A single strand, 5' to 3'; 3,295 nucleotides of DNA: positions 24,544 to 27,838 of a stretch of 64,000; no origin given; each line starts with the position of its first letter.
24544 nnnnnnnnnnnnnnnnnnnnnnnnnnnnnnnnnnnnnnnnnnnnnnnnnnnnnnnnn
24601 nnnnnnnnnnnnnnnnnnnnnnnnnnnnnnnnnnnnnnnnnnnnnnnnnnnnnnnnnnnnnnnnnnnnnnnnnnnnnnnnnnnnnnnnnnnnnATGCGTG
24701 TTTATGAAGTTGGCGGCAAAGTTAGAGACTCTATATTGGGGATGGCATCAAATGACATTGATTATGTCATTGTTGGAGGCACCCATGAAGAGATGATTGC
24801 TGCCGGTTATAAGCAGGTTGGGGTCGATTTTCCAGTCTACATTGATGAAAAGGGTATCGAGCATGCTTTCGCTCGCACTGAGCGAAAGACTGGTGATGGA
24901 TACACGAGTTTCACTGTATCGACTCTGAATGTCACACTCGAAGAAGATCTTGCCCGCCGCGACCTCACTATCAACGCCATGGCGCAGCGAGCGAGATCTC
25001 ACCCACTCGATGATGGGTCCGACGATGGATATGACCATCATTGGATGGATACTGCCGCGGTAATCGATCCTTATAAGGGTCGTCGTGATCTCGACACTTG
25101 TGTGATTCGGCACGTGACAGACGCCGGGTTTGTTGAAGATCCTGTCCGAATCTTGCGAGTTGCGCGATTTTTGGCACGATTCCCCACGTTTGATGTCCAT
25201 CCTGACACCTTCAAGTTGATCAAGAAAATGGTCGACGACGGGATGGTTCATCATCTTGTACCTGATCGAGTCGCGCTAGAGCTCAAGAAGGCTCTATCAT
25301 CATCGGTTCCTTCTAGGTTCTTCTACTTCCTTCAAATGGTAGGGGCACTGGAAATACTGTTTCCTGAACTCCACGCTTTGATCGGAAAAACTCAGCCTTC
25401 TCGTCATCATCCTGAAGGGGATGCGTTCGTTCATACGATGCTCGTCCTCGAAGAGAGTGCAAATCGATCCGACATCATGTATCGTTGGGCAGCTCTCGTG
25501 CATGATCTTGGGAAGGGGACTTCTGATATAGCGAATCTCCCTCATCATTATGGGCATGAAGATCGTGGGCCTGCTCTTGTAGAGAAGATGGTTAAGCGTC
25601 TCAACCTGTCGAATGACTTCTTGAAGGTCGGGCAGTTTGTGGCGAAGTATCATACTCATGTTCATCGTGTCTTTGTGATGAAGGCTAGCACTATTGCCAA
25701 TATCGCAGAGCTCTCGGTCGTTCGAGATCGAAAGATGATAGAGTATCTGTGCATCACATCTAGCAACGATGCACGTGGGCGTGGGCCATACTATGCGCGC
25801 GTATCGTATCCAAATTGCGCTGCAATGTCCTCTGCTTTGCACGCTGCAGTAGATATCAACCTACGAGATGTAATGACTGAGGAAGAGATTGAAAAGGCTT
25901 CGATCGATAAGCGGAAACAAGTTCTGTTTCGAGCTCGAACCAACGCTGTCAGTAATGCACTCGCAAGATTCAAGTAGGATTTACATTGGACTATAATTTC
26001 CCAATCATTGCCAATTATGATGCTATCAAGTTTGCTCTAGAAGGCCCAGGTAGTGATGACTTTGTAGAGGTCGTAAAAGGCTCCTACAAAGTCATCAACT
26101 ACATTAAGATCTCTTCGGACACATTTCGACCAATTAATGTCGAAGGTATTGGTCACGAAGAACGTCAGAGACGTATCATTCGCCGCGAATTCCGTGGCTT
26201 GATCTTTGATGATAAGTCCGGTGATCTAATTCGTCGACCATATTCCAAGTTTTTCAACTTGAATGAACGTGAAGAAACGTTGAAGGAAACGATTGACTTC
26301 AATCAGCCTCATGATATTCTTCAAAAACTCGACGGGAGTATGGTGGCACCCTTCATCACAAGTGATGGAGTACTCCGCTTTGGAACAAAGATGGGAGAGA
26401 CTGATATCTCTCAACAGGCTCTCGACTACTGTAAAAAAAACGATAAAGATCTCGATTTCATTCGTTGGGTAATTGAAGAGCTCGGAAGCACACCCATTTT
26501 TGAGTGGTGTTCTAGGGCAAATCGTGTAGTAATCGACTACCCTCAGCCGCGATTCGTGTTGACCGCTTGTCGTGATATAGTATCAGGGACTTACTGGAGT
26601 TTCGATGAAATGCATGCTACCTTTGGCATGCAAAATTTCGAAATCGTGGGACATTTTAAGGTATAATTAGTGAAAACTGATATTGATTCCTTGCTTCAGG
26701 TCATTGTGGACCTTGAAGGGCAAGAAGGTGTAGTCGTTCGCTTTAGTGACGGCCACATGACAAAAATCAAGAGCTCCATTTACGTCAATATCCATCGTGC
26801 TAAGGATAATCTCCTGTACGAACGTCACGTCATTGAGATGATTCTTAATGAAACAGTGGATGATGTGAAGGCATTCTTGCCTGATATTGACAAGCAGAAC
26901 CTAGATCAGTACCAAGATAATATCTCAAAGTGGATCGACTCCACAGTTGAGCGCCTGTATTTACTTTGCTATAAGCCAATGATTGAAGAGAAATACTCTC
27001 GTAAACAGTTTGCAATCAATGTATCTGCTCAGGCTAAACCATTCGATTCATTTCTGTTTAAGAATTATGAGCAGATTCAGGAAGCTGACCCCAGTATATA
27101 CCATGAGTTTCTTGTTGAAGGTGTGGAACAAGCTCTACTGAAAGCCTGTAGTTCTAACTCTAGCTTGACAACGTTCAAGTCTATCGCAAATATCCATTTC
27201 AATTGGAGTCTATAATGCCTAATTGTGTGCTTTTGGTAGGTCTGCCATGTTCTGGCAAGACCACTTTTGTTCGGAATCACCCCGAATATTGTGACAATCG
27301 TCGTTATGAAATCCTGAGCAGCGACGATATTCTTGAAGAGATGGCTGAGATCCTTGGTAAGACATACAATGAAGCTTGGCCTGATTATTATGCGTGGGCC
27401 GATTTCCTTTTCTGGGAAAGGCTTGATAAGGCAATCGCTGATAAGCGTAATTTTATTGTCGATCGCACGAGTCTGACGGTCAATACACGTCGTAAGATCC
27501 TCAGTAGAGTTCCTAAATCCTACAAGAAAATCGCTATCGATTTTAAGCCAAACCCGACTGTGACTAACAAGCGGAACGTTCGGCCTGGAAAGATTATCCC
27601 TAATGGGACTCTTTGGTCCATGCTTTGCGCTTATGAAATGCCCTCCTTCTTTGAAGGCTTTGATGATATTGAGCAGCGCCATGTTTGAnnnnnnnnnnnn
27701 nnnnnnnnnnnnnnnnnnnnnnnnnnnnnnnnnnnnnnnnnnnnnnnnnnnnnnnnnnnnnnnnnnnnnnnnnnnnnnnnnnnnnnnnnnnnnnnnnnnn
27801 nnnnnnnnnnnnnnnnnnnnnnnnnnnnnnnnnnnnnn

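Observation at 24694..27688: Kinase-only Pnk next to an HD-domain CCA enzyme suggests the phosphatase function has moved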

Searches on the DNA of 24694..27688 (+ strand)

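Call 4: search_dna_similar(query=window:24694-27688:+, collection=phages, mode=near, max_rows=20)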
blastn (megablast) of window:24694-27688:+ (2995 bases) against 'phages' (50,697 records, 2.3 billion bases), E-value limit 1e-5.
No match.
